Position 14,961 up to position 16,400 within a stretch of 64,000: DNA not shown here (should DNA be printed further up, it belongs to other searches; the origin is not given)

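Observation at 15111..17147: Exosortase fused to an N-terminal nucleotidyltransferase-like + hexapeptide-repeat module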

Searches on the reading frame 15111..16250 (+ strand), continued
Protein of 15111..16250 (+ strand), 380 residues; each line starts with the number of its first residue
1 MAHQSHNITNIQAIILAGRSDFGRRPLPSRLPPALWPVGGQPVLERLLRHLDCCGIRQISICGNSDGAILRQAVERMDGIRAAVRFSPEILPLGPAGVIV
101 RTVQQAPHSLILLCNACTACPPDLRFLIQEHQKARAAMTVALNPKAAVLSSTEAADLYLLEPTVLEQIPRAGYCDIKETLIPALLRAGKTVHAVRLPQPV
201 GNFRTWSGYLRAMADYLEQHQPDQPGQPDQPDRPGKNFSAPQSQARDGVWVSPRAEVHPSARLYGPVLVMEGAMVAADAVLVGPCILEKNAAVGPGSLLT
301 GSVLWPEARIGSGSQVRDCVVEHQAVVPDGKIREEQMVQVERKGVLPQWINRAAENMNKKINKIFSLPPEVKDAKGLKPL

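Call 51: search_protein_representatives(alignment_id=A3)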
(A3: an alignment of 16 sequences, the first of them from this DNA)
Query: 16 sequences, 333 profile positions. Proteins with E-value up to 0.001 (for the whole library): 28909; up to 1e-10: 7376; up to 1e-30: 718. The best 150 are listed.
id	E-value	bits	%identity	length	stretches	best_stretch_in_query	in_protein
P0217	5.9e-121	419.9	-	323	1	7-326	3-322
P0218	1.9e-117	408.3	-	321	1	8-323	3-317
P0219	7.2e-116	403.1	-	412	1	3-330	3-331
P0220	1.6e-115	402.0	-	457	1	12-331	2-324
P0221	4.6e-115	400.5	-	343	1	7-328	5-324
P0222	6.0e-114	396.8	-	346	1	7-331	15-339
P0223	1.7e-113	395.3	-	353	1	1-331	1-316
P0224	7.5e-113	393.2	-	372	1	7-332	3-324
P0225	1.0e-112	392.8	-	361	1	5-331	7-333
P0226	1.1e-110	386.1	-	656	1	6-327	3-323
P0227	4.6e-110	384.0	-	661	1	10-331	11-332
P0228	4.0e-109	381.0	-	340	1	8-329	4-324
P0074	5.2e-109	380.6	-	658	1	5-323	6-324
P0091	3.3e-108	378.0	-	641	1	1-332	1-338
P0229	4.2e-107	374.3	-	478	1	5-329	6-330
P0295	1.0e-68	248.1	-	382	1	9-326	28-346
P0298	1.3e-67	244.6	-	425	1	8-327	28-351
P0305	4.1e-65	236.3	-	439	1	10-323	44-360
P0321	1.3e-62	228.1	-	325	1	6-326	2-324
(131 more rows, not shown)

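Call 53: find_encoding_contigs(protein=P0217, flank=8000, max_places=3)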
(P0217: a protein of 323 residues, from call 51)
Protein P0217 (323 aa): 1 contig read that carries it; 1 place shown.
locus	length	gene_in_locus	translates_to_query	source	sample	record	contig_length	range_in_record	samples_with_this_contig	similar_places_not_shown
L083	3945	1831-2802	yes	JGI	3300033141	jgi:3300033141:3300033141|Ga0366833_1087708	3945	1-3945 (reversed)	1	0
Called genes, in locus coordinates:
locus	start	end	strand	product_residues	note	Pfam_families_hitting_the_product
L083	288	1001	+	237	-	-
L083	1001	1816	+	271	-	PF03808:Glyco_tran_WecG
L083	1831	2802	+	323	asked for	PF00132:Hexapep (faint), PF24894:Hexapep_GlmU (faint), PF25084:LbH_EIF2B, PF25087:GMPPB_C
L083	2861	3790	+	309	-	PF09721:Exosortase_EpsH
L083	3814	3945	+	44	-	?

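Call 54: find_encoding_contigs(protein=P0218, flank=10000, max_places=3)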
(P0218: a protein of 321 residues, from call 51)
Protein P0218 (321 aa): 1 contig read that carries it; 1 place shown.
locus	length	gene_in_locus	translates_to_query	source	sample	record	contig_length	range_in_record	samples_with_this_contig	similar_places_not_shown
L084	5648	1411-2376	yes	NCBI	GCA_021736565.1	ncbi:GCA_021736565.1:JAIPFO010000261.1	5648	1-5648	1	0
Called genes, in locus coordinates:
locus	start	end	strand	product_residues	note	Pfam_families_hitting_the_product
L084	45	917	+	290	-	PF01073:3Beta_HSD, PF01370:Epimerase, PF02719:Polysacc_synt_2 (faint), PF04321:RmlD_sub_bind, PF07993:NAD_binding_4 (faint), PF16363:GDP_Man_Dehyd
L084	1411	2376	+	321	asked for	PF00483:NTP_transferase (weak), PF24894:Hexapep_GlmU (faint), PF25084:LbH_EIF2B, PF25087:GMPPB_C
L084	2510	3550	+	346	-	PF09721:Exosortase_EpsH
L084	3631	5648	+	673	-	PF13614:AAA_31 (faint), PF01656:CbiA (weak)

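Call 55: find_encoding_contigs(protein=P0295, flank=10000, max_places=3)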
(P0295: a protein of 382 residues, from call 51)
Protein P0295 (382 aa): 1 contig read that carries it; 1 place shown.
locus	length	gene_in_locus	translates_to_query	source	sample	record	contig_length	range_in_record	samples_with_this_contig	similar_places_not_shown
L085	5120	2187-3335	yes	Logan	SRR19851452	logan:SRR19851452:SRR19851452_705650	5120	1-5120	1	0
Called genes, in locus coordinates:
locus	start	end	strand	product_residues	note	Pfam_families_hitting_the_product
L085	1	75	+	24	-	?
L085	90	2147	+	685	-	PF16889:Hepar_II_III_N, PF07940:Hepar_II_III_C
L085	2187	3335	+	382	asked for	PF00483:NTP_transferase (weak), PF00132:Hexapep (faint), PF24894:Hexapep_GlmU (faint), PF25084:LbH_EIF2B, PF25087:GMPPB_C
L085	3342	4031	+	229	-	-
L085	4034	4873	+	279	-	PF03808:Glyco_tran_WecG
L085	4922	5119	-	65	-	?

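Call 56: find_encoding_contigs(protein=P0321, flank=10000, max_places=3)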
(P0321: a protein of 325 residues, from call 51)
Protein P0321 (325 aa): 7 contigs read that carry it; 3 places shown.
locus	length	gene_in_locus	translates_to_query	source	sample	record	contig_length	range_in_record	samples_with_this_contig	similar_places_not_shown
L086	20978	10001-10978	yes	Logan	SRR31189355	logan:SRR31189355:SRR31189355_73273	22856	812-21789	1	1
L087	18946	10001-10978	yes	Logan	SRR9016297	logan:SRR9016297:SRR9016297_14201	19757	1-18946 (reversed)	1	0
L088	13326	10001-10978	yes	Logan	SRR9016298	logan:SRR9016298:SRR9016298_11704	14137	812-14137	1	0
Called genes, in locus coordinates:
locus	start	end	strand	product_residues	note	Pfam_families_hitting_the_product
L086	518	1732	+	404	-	-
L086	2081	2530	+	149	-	PF00072:Response_reg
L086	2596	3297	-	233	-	PF00072:Response_reg, PF08281:Sigma70_r4_2 (weak), PF00196:GerE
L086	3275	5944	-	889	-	PF01590:GAF, PF13185:GAF_2, PF00989:PAS, PF08448:PAS_4, PF13188:PAS_8, PF13426:PAS_9, PF08447:PAS_3, PF08448:PAS_4, +4 more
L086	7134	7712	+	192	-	PF02357:NusG, PF00467:KOW (weak)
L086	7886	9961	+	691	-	PF16889:Hepar_II_III_N, PF05426:Alginate_lyase, PF07940:Hepar_II_III_C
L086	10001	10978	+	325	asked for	PF00483:NTP_transferase, PF00132:Hexapep (faint), PF25084:LbH_EIF2B, PF25087:GMPPB_C (weak)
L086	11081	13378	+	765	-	PF01656:CbiA (weak), PF06564:CBP_BcsQ, PF10609:ParA (faint), PF13614:AAA_31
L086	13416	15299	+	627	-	PF00132:Hexapep (faint), PF25087:GMPPB_C, PF02397:Bac_transf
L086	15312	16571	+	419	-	PF02563:Poly_export, PF22461:SLBB_2 (faint), PF10531:SLBB (faint)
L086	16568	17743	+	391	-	-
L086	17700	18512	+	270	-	PF03808:Glyco_tran_WecG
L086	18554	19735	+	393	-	PF13480:Acetyltransf_6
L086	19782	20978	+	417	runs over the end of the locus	PF01041:DegT_DnrJ_EryC1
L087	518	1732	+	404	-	-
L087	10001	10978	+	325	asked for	PF00483:NTP_transferase, PF00132:Hexapep (faint), PF25084:LbH_EIF2B, PF25087:GMPPB_C (weak)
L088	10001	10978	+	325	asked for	PF00483:NTP_transferase, PF00132:Hexapep (faint), PF25084:LbH_EIF2B, PF25087:GMPPB_C (weak)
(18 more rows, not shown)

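Call 61: find_encoding_contigs(protein=P0298, flank=10000, max_places=2)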
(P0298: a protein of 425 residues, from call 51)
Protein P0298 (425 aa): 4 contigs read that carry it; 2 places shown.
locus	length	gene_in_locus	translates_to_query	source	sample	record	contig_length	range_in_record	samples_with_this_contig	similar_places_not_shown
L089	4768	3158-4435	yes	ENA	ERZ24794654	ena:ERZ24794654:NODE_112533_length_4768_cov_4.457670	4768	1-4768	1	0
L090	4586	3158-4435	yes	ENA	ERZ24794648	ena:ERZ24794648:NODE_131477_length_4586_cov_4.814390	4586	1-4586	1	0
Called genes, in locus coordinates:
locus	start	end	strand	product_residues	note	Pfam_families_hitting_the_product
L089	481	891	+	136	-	PF13340:DUF4096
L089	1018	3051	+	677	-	PF16889:Hepar_II_III_N, PF05426:Alginate_lyase, PF07940:Hepar_II_III_C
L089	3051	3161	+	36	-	-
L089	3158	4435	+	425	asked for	PF00483:NTP_transferase, PF00132:Hexapep (faint), PF25087:GMPPB_C, PF25084:LbH_EIF2B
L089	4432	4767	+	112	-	?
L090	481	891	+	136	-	PF13340:DUF4096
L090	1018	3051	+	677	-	PF16889:Hepar_II_III_N, PF05426:Alginate_lyase, PF07940:Hepar_II_III_C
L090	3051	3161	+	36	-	-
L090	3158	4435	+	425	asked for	PF00483:NTP_transferase, PF00132:Hexapep (faint), PF25087:GMPPB_C, PF25084:LbH_EIF2B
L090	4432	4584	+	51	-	?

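Call 62: find_encoding_contigs(protein=P0305, flank=10000, max_places=2)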
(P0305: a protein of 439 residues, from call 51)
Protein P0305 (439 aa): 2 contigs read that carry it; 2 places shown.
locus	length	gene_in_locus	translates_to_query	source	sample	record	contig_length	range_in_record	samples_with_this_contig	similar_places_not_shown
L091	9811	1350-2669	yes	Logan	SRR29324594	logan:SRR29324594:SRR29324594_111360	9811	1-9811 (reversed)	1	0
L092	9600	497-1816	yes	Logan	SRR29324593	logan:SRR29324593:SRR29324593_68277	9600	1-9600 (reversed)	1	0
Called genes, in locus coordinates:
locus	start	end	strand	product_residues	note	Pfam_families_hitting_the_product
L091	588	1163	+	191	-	PF02357:NusG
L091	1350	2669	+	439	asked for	PF00483:NTP_transferase, PF25084:LbH_EIF2B, PF25087:GMPPB_C, PF00132:Hexapep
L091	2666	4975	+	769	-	PF10609:ParA (weak), PF13614:AAA_31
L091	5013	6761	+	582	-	PF00132:Hexapep (faint), PF25087:GMPPB_C (faint), PF02397:Bac_transf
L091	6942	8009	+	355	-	PF02563:Poly_export, PF10531:SLBB (weak), PF22461:SLBB_2 (weak)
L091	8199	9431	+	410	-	PF00919:UPF0004, PF04055:Radical_SAM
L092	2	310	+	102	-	?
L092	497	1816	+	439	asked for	PF00483:NTP_transferase, PF25084:LbH_EIF2B, PF25087:GMPPB_C, PF00132:Hexapep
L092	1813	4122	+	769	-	PF10609:ParA (weak), PF13614:AAA_31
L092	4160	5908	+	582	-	PF00132:Hexapep (faint), PF25087:GMPPB_C (faint), PF02397:Bac_transf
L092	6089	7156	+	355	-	PF02563:Poly_export, PF10531:SLBB (weak), PF22461:SLBB_2 (weak)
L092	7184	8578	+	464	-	PF00919:UPF0004, PF04055:Radical_SAM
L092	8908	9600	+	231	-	?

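Call 63: find_encoding_contigs(protein=P0228, flank=10000, max_places=2)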
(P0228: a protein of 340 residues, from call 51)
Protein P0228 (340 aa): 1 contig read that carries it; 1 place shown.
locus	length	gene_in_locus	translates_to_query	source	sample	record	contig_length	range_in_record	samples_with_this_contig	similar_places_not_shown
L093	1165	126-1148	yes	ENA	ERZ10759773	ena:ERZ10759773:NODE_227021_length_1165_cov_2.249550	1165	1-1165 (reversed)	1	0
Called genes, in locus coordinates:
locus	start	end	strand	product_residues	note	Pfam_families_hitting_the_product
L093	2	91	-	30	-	?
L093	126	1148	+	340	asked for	PF00483:NTP_transferase, PF25084:LbH_EIF2B, PF25087:GMPPB_C (weak)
